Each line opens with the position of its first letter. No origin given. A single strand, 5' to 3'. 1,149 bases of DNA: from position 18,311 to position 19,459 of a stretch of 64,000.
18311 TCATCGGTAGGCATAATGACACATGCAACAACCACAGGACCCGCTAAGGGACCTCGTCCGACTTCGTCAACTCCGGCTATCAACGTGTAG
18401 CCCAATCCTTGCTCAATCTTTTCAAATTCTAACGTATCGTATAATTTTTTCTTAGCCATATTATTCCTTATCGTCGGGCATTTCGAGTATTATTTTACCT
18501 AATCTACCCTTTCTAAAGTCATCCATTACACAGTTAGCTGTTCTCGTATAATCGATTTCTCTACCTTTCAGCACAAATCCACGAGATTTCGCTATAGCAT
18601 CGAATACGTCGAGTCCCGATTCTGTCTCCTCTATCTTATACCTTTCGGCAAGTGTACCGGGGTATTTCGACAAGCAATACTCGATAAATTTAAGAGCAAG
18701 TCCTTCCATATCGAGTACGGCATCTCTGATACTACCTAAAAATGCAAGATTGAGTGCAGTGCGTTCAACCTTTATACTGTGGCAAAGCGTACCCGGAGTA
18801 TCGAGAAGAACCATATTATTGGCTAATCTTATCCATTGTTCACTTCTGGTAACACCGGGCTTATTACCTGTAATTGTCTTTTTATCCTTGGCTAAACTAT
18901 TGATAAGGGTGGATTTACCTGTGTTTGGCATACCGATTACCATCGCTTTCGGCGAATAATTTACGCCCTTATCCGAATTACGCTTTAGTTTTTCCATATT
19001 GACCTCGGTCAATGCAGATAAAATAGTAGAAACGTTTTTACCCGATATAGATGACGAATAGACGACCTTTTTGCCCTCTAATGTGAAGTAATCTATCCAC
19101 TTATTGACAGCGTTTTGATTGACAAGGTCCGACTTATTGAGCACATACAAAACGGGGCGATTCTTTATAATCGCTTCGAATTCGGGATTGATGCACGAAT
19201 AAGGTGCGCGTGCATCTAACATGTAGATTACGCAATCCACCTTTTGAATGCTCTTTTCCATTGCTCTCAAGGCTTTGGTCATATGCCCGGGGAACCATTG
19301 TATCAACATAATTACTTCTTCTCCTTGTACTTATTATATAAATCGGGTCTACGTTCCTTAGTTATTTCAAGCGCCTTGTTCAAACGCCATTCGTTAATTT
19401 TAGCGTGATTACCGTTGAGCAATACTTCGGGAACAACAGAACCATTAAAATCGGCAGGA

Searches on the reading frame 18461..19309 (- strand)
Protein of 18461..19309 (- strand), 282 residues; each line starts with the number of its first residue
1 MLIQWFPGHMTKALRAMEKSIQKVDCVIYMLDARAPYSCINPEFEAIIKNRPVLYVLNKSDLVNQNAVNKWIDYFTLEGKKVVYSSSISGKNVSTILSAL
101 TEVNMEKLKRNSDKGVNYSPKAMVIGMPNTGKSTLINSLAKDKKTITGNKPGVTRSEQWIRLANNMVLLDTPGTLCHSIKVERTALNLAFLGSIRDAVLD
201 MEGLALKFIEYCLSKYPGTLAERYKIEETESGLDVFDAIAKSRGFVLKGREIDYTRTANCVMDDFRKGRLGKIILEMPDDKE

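Call 33: find_encoding_contigs(protein=window:18461-19309:-, flank=2000, max_places=5)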
Protein window:18461-19309:- (282 aa): no gene with exactly this product is on record in the collection.
